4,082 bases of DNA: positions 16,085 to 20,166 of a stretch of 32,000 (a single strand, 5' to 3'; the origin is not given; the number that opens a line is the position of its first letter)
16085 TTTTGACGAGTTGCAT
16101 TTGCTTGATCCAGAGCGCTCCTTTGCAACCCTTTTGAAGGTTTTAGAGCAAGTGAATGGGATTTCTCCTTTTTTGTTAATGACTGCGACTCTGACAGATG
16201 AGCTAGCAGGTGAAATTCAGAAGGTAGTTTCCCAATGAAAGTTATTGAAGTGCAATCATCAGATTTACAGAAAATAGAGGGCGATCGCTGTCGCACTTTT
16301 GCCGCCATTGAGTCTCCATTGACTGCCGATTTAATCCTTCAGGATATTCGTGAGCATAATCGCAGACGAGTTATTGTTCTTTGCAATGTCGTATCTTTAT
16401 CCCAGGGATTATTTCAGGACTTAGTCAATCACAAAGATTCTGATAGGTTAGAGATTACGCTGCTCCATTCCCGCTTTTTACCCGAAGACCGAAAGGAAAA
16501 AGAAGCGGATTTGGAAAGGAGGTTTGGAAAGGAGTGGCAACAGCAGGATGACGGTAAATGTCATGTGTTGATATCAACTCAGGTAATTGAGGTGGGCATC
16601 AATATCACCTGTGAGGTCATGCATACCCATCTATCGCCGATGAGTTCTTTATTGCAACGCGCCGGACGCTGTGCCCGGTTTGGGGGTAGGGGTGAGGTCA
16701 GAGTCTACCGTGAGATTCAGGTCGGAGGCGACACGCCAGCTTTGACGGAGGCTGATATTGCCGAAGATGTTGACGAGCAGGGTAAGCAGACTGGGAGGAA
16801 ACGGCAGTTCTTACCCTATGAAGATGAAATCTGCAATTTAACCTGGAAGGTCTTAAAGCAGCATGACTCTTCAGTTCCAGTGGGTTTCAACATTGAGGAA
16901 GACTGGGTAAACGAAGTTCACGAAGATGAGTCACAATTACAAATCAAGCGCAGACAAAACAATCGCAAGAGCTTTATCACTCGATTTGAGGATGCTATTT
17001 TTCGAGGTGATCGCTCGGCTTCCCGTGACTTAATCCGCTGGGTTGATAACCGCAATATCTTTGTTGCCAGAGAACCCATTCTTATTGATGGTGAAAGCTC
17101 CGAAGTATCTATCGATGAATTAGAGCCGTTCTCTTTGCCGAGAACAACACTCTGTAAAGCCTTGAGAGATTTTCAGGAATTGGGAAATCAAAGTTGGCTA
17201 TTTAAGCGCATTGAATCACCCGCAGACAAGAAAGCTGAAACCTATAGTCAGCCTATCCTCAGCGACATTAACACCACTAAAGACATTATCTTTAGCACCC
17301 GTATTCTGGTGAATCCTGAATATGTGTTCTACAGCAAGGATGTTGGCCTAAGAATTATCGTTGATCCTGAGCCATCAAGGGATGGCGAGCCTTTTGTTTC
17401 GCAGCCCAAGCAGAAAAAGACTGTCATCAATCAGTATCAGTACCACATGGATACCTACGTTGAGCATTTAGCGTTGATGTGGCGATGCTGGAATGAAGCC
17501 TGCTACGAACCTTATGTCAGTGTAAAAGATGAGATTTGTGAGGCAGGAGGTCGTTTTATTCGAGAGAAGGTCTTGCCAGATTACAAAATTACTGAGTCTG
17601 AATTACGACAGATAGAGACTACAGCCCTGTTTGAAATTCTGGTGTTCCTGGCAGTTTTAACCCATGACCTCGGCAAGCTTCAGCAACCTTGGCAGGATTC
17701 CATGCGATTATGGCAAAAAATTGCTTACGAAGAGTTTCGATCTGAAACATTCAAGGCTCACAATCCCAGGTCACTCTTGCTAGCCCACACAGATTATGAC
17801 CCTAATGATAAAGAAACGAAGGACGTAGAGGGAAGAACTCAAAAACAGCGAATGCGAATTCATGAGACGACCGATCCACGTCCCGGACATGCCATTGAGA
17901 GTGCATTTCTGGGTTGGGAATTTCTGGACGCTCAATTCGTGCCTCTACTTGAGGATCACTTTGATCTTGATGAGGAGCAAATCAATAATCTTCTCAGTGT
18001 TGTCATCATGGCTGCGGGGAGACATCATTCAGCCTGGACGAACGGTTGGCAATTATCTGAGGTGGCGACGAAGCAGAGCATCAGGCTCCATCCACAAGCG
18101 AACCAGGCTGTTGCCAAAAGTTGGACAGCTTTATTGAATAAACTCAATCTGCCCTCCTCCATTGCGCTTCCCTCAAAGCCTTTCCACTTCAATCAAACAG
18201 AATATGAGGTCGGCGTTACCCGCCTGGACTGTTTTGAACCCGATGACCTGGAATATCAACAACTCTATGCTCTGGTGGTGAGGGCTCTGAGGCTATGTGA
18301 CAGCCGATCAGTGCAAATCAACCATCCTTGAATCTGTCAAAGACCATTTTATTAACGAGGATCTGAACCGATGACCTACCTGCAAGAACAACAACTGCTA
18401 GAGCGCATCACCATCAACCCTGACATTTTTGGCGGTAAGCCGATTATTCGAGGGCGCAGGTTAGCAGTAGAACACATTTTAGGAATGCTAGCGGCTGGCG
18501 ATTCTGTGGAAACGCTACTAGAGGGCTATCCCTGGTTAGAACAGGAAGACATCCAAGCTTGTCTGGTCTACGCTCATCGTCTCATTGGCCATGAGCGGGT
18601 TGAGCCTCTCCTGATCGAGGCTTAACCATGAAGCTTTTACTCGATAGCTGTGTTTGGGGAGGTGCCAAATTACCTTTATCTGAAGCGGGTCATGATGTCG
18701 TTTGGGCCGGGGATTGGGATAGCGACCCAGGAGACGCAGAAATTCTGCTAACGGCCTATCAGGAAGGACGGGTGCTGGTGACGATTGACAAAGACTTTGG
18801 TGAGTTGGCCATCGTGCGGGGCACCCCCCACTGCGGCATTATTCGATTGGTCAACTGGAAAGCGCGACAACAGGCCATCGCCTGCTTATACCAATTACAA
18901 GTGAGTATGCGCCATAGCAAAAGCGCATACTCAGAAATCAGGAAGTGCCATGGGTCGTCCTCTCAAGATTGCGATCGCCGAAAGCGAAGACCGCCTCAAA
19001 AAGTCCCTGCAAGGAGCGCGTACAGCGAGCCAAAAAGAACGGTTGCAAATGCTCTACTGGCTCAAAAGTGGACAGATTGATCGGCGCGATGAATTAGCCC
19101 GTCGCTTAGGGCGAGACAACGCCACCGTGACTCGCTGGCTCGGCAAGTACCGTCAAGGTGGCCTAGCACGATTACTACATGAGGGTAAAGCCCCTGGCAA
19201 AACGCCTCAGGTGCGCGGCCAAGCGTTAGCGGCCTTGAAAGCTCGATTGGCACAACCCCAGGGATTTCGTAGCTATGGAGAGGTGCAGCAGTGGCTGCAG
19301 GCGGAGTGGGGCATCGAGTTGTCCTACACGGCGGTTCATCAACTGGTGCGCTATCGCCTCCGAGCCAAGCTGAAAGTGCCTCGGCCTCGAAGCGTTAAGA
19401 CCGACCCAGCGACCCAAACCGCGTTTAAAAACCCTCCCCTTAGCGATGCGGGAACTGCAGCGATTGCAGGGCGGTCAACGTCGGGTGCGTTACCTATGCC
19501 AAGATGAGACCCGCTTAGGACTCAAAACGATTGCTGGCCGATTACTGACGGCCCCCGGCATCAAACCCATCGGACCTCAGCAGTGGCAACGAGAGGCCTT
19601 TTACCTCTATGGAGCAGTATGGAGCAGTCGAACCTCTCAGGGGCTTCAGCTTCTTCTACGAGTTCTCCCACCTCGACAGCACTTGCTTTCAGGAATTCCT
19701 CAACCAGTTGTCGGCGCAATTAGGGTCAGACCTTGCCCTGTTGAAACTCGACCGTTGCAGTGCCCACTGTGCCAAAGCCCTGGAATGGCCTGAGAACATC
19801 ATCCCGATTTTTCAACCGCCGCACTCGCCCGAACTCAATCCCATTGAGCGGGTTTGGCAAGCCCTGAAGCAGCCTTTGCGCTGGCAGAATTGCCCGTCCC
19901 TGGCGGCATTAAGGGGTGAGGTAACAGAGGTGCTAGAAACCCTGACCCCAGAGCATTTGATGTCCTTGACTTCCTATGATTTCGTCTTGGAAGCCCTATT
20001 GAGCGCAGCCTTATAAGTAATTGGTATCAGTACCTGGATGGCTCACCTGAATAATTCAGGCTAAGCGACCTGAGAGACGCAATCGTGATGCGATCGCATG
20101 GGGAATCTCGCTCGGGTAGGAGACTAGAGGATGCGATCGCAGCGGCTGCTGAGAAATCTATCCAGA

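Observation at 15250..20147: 43-bp imperfect direct repeats bracket the orphan-Cas3/TA/IS module, suggesting an att-like site and stepwise island accretion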

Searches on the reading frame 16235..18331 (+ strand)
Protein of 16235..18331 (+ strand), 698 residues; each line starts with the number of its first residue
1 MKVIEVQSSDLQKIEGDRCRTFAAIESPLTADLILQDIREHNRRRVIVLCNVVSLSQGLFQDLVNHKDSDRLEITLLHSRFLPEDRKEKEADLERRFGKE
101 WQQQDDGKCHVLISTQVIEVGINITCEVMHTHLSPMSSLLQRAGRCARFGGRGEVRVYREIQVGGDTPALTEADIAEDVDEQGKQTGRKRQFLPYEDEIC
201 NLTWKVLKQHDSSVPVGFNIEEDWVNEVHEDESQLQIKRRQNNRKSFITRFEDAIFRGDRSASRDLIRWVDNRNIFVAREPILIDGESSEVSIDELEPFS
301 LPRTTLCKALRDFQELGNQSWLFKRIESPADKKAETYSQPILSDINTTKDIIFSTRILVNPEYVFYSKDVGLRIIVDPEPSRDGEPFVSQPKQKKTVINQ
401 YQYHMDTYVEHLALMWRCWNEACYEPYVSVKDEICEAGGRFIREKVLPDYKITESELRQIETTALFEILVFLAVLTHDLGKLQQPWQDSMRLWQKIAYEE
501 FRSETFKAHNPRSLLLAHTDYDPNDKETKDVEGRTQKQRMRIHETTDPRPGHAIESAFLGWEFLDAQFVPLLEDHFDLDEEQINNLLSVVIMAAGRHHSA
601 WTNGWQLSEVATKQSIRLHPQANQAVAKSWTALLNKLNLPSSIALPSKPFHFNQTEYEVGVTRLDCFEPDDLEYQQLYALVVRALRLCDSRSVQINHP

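Call 7: search_protein_families(library=pfam, proteins=[window:16235-18331:+], max_evalue=0.01)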
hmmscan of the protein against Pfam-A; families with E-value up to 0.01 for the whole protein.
window:16235-18331:+ (698 aa): 3 families
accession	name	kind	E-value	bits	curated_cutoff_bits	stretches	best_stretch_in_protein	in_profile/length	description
PF22590.2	Cas3-like_C_2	-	8.7e-27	93.9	27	1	44-149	3-104/106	CRISPR-associated nuclease/helicase Cas3, C-terminal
PF00271.37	Helicase_C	-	4.4e-11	43.5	23.5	1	36-150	8-110/110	Helicase conserved C-terminal domain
PF18019.7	Cas3_HD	-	0.0015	19.1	23.1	0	455-633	44-163/207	Cas3, HD domain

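Call 28: find_homologous_proteins(query=window:16235-18331:+, max_evalue=1e-20)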
Query window:16235-18331:+ (698 aa): 947 proteins with E <= 1e-20 among 8000 candidates; the best 120 are listed.
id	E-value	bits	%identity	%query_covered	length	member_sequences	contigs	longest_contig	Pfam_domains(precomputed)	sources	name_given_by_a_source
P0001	0.0e+0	1056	68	100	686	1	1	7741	PF00271.38,PF22590.3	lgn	-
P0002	5.0e-291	985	63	100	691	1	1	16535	PF00271.38,PF22590.3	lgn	-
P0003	6.0e-274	928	61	100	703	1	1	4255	PF00271.38,PF22590.3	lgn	-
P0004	2.7e-262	890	58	100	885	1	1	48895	PF00270.36,PF00271.38,PF22590.3,PF04851.22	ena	-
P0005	7.8e-253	859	57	100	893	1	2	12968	PF00270.36,PF00271.38,PF22590.3,PF04851.22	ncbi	-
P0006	7.7e-236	802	54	98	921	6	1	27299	PF00270.36,PF00271.38,PF22590.3,PF04851.22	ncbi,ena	-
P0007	3.9e-226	770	72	67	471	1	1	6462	PF00271.38,PF22590.3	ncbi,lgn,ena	-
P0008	6.3e-225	766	52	100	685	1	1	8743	PF00271.38,PF22590.3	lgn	-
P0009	3.1e-224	764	53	99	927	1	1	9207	PF00270.36,PF00271.38,PF22590.3,PF04851.22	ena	-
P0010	5.2e-222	757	53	99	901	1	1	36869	PF00270.36,PF00271.38,PF22590.3,PF04851.22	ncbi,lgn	-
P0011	1.1e-219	749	51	98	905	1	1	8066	PF00270.36,PF00271.38,PF22590.3,PF04851.22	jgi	jgi:CRISPR-associated endonuclease/helicase Cas3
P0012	1.6e-216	739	51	99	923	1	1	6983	PF00270.36,PF00271.38,PF22590.3,PF04851.22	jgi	jgi:CRISPR-associated endonuclease/helicase Cas3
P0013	3.2e-216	738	51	99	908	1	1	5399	PF00270.36,PF00271.38,PF22590.3,PF04851.22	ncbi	-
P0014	3.0e-214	731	51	99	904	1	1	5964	PF00270.36,PF00271.38,PF22590.3,PF04851.22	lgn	-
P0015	6.1e-213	727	51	100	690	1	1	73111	PF00271.38,PF22590.3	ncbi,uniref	ncbi:CRISPR-associated helicase Cas3' [Microcoleus sp. N3A4]|uniref:CRISPR-associated helicase Cas3'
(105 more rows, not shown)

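Call 32: find_encoding_contigs(protein=P0001, flank=10000, max_places=3)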
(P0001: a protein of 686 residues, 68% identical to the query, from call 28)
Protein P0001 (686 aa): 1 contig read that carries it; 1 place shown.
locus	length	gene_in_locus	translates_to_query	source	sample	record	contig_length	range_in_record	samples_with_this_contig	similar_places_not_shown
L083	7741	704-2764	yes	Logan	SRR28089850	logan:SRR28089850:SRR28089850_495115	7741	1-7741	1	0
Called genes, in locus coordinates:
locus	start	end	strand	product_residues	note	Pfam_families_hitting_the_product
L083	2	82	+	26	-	?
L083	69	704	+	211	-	PF04851:ResIII, PF00270:DEAD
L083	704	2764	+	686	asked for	PF00271:Helicase_C, PF22590:Cas3-like_C_2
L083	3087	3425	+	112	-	-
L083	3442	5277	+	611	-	-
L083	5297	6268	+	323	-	PF01905:DevR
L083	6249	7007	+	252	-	-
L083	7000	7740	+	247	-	?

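Call 33: find_encoding_contigs(protein=P0002, flank=10000, max_places=3)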
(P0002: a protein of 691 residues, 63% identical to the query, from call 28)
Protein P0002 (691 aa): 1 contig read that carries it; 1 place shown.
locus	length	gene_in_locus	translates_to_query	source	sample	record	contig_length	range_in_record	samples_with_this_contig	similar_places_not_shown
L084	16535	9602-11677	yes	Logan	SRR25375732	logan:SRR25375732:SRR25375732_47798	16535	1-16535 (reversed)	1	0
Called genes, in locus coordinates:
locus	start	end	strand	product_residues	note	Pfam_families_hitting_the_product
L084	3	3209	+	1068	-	?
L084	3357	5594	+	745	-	PF05496:RuvB_N, PF00158:Sigma54_activat (faint), PF00004:AAA, PF07728:AAA_5 (weak), PF13173:AAA_14 (weak), PF16193:AAA_assoc_2, PF12002:MgsA_C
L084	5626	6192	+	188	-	PF05685:Uma2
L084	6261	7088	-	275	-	PF01738:DLH, PF08840:BAAT_C (faint)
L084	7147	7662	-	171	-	PF00929:RNase_T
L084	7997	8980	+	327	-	PF13280:WYL, PF25583:WCX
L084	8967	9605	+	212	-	PF04851:ResIII, PF00270:DEAD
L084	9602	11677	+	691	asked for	PF00271:Helicase_C, PF22590:Cas3-like_C_2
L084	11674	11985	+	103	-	PF01909:NTP_transf_2, PF18765:Polbeta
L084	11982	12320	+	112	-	PF01934:HepT-like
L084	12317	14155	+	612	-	-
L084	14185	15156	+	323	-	PF01905:DevR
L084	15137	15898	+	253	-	-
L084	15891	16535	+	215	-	?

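Call 81: search_protein_families(library=padloc, proteins=[window:16235-18331:+, L084:12317-14155:+, L084:15137-15898:+], max_evalue=0.00001)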
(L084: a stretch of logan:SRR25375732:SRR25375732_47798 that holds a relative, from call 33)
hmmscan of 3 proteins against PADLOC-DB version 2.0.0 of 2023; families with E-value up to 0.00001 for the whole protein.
window:16235-18331:+ (698 aa): 27 families (the best 25 are shown)
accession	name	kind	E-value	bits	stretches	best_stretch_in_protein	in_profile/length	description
PDLC01710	Cas3a1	-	1.6e-33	114.2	1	28-185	433-581/745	Cas3_1_CAS-I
PDLC01767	Cas3e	-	5.6e-32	109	1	31-246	414-583/680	-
PDLC01761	Cas3b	-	7.1e-32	108.9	1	32-254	438-614/705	-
PDLC01770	Cas3g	-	4.4e-31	106.1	1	32-509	242-592/733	-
PDLC01762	Cas3b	-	2.8e-30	103.5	1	34-232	438-589/692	-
PDLC01757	Cas3b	-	1.1e-29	101.4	1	30-235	389-554/676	-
PDLC00938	Cas3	-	7.1e-28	95.8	1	42-165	221-339/358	CRISPR-associated helicase Cas3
PDLC01252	Cas3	-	2.2e-26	91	1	35-152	189-291/324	CAS-I; effector_G3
PDLC02081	Cas3b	-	1e-23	81.8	1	27-151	397-517/705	-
PDLC02079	Cas3b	-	3.4e-21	73.1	1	3-209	392-566/691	-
PDLC02082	Cas3b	-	4.9e-21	72.8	1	31-156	451-563/734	-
PDLC02080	Cas3b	-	8.8e-20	68.7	1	31-149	462-571/709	-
PDLC01769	Cas3g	-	1e-18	65.4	1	38-213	268-409/836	-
PDLC01759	Cas3b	-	5e-18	63.2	1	38-163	435-552/711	-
PDLC01768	Cas3e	-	2.2e-16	57.7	1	59-149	224-311/533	-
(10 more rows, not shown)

L084:12317-14155:+ (612 aa): 1 family
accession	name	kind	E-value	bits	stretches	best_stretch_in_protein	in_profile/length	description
PDLC01417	Cas8a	-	7.2e-32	108.6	1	196-599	170-544/555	CAS-I-A; effector_LS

L084:15137-15898:+ (253 aa): 1 family
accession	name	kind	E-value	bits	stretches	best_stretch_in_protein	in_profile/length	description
PDLC01390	Cas5a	-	5.5e-64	213.9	1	13-250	1-220/221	CAS-I-A; effector_G5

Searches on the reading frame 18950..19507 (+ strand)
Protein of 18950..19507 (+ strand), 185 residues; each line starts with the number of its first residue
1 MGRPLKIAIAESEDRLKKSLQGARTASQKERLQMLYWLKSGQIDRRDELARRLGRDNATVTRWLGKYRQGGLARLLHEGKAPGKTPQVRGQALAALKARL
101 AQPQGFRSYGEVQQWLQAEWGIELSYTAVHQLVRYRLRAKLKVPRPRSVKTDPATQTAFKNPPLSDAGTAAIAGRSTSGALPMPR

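Call 7: search_protein_families(library=pfam, proteins=[window:18950-19507:+], max_evalue=0.01)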
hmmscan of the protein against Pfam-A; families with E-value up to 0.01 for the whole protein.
window:18950-19507:+ (185 aa): 5 families
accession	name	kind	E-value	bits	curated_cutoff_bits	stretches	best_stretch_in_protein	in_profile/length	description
PF13565.12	HTH_32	-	6.9e-10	39.8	33.7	1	59-132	1-72/73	Homeodomain-like domain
PF13592.12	HTH_33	-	1.3e-08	34.8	25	1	111-161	9-58/60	Winged helix-turn helix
PF13551.12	HTH_29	-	3.6e-07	30.6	28.1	1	45-83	14-51/64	Winged helix-turn helix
PF13518.12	HTH_28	-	3.7e-07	30.6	25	1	30-78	1-47/52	Helix-turn-helix domain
PF13384.12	HTH_23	-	2.9e-06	27.4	24.6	1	26-75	2-49/50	Homeodomain-like domain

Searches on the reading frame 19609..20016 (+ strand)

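Call 7: search_protein_families(library=pfam, proteins=[window:19609-20016:+], max_evalue=0.01)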
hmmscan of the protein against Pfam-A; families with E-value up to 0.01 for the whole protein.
window:19609-20016:+ (135 aa): 1 family
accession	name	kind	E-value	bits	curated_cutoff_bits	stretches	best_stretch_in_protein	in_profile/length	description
PF13358.12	DDE_3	-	3.2e-12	47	28.6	1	4-98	41-142/146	DDE superfamily endonuclease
